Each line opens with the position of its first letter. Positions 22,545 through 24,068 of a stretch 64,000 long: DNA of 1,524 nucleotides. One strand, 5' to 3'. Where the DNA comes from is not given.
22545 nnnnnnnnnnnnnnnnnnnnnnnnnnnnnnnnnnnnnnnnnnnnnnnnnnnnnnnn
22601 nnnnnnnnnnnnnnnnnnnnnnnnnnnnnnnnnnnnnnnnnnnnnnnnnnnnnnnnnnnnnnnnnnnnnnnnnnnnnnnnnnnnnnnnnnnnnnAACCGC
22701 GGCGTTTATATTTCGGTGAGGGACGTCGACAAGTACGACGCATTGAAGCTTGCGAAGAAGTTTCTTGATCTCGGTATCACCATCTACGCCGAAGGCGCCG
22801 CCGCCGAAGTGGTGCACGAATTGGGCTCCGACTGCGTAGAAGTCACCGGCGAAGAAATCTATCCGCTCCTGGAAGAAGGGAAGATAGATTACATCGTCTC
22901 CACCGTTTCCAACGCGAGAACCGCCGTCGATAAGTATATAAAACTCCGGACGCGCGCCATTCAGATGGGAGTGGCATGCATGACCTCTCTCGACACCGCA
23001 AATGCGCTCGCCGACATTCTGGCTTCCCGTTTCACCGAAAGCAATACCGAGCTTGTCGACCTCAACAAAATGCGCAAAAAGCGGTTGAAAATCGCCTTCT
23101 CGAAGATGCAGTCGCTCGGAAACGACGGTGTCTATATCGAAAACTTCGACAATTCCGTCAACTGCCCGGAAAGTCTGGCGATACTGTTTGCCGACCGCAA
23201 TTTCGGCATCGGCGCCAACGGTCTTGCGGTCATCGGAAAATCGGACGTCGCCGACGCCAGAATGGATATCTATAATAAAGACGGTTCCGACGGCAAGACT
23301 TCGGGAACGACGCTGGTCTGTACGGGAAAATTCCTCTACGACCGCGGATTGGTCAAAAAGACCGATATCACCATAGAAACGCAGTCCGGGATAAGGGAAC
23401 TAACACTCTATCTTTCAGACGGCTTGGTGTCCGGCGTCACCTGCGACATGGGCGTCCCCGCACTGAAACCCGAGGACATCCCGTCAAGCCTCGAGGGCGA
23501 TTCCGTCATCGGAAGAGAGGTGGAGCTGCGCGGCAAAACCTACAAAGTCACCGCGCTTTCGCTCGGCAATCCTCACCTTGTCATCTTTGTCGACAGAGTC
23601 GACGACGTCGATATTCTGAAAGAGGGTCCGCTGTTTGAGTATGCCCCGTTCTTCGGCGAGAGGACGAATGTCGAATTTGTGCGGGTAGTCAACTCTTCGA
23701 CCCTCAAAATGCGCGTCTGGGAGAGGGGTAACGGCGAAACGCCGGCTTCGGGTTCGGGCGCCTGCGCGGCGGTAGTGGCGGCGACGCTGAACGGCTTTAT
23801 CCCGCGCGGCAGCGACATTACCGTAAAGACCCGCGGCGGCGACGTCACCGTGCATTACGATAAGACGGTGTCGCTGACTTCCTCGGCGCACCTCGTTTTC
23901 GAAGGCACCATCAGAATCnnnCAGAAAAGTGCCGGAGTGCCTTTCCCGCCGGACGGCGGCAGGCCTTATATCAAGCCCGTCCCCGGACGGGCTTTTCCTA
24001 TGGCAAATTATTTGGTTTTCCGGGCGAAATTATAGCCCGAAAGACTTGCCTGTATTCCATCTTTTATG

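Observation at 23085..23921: CarB carries an in-frame C-terminal DapF-like domain whose two catalytic cysteines are both serine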

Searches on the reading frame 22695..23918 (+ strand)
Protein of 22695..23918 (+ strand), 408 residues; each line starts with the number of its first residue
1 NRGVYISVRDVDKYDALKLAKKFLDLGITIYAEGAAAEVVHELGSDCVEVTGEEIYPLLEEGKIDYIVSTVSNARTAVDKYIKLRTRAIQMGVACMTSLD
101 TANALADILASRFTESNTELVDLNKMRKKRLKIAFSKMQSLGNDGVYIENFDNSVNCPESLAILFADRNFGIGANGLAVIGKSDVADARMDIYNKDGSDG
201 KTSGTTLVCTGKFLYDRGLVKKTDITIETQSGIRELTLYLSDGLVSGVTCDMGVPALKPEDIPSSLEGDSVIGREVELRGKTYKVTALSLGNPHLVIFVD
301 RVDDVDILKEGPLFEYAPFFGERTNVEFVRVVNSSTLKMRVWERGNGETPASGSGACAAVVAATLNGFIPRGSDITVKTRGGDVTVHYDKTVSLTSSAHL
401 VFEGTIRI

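Call 26: search_protein_representatives(protein=window:22695-23918:+)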
Query: 408 residues. Proteins with E-value up to 0.001 (for the whole library): 16465; up to 1e-10: 9430; up to 1e-30: 1538. The best 150 are listed.
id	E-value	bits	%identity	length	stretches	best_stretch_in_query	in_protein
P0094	1.8e-119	415.6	50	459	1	4-406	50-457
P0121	1.6e-112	392.8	46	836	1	3-407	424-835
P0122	1.2e-110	386.6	50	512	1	31-407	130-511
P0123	1.4e-105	369.9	45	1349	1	3-408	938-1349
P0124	6.7e-102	357.8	48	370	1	56-408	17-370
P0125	1.2e-92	327.3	40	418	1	3-408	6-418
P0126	8.4e-82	291.7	45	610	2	3-257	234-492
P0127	9.2e-80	284.9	39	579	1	3-407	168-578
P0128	1.3e-74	268.0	47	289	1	121-405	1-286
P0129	3.0e-72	260.2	55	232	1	180-405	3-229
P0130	7.9e-70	252.2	44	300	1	132-405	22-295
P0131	1.2e-68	248.4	47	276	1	134-407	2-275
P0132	5.1e-68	246.3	52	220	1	132-349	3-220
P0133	6.4e-67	242.7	44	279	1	134-406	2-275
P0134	3.3e-66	240.3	49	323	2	134-268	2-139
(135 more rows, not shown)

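Call 47: predict_structure(alignment_id=A1)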
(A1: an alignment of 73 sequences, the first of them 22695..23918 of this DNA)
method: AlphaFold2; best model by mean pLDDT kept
length: 408 residues; sequences in the alignment: 73
mean_pLDDT: 90.1   pTM: 0.70
mean pLDDT of the five models: 90.1, 88.8, 87.9, 87.8, 87.4
residues with pLDDT >= 90: 258; 70-90: 129; 50-70: 21; < 50: 0
segments of 3 or more residues with pLDDT < 50: none
pLDDT, mean of each block of 10 residues (from residue 1): 88 88 91 88 81 86 92 74 87 89 88 63 69 91 89 88 78 82 98 92 95 97 98 97 96 95 89 93 96 96 95 91 93 98 92 96 98 97 96 97 87
secondary structure, 60 per line:
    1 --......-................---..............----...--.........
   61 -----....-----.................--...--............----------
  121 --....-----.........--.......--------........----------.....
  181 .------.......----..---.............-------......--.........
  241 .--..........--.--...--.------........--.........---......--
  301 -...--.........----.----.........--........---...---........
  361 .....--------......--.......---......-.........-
elements in order: E3-8 H10-25 E29-34 H35-42 E47-49 H52-60 E66-69 H75-91 E94-96 H99-110 H123-126 E132-140 E143-149 H158-165 E176-181 E188-194 H204-216 E224-229 E232-241 E244-253 E271-278 E281-289 E293-298 H307-315 E325-333 E336-343 E347-349 H353-365 E374-379 E382-388 E392-397 E399-407

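Call 50: fold_search(model_id=the predicted structure, library=pdb)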
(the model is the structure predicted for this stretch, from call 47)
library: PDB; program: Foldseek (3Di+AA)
matches with E <= 10: 1580; with E <= 0.001: 126
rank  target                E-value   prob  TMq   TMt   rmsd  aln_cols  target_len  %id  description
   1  2otn_A                5.6e-34  1.00  0.60  0.82   3.4       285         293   38  Crystal structure of the catalytically active form of diaminopimelate epimerase from Bacillus anthracis (released 2008-03-04)
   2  9mro_A                1.3e-33  1.00  0.63  0.91   2.0       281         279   37  Crystal structures of a cyanobacterial DAP epimerase bound to either D,L-aziDAP or D,L-alpha-methyl DAP (released 2025-07-16)
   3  8qzy_A                3.4e-33  1.00  0.58  0.83   3.5       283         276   34  Structural and biochemical characterization of diaminopimelate epimerase from Pseudomonas aeruginosa (released 2024-11-06)
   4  2otn_B                3.0e-32  1.00  0.52  0.70   5.0       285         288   37  Crystal structure of the catalytically active form of diaminopimelate epimerase from Bacillus anthracis (released 2008-03-04)
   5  3ejx_D                3.7e-31  1.00  0.65  0.87   3.3       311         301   35  Crystal structure of diaminopimelate epimerase from Arabidopsis thaliana in complex with LL-AziDAP (released 2009-02-17)
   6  8qzy_B                5.0e-31  1.00  0.60  0.85   3.4       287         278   33  Structural and biochemical characterization of diaminopimelate epimerase from Pseudomonas aeruginosa (released 2024-11-06)
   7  3ejx_A                6.3e-31  1.00  0.63  0.88   2.3       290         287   37  Crystal structure of diaminopimelate epimerase from Arabidopsis thaliana in complex with LL-AziDAP (released 2009-02-17)
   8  3ejx_B                1.2e-30  1.00  0.63  0.89   2.4       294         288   36  Crystal structure of diaminopimelate epimerase from Arabidopsis thaliana in complex with LL-AziDAP (released 2009-02-17)
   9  2q9h                  3.3e-30  1.00  0.59  0.85   3.3       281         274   32  Crystal structure of the C73S mutant of diaminopimelate epimerase (released 2007-10-23)
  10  5ha4_A                4.9e-30  1.00  0.59  0.84   3.2       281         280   31  Structure of a diaminopimelate epimerase from Acinetobacter baumannii (released 2016-01-27)
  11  1bwz                  6.6e-30  1.00  0.59  0.85   3.3       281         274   31  DIAMINOPIMELATE EPIMERASE FROM HEMOPHILUS INFLUENZAE (released 1998-12-16)
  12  2q9j                  7.0e-30  1.00  0.58  0.84   3.5       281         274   32  Crystal structure of the C217S mutant of diaminopimelate epimerase (released 2007-10-23)
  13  5ha4_B                1.0e-29  1.00  0.60  0.84   3.1       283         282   31  Structure of a diaminopimelate epimerase from Acinetobacter baumannii (released 2016-01-27)
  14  4ijz_A                7.3e-29  1.00  0.57  0.82   3.7       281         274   32  Crystal structure of diaminopimelate epimerase from Escherichia coli (released 2013-02-20)
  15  1gqz                  8.7e-29  1.00  0.60  0.87   3.1       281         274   31  Refinement of Haemophilus influenzae Diaminopimelate epimerase at 1.7A (released 2003-06-12)
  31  6r76_C                3.1e-17  1.00  0.54  0.63   5.9       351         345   14  Crystal structure of trans-3-Hydroxy-L-proline dehydratase from Thermococcus litoralis - open conformation (released 2019-07-03)
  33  6r76_A                1.1e-16  1.00  0.54  0.63   6.1       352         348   14  Crystal structure of trans-3-Hydroxy-L-proline dehydratase from Thermococcus litoralis - open conformation (released 2019-07-03)
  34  4k7g_D                1.3e-16  1.00  0.56  0.64   7.2       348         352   13  Crystal structure of a 3-hydroxyproline dehydratse from agrobacterium vitis, target efi-506470, with bound pyrrole 2-c (released 2013-05-01)
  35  6r76_D                4.1e-16  1.00  0.51  0.60   6.2       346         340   16  Crystal structure of trans-3-Hydroxy-L-proline dehydratase from Thermococcus litoralis - open conformation (released 2019-07-03)
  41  4k7g_B                1.8e-15  1.00  0.55  0.65   4.9       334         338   12  Crystal structure of a 3-hydroxyproline dehydratse from agrobacterium vitis, target efi-506470, with bound pyrrole 2-c (released 2013-05-01)
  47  6r76_B                4.3e-15  1.00  0.51  0.61   7.6       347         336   15  Crystal structure of trans-3-Hydroxy-L-proline dehydratase from Thermococcus litoralis - open conformation (released 2019-07-03)
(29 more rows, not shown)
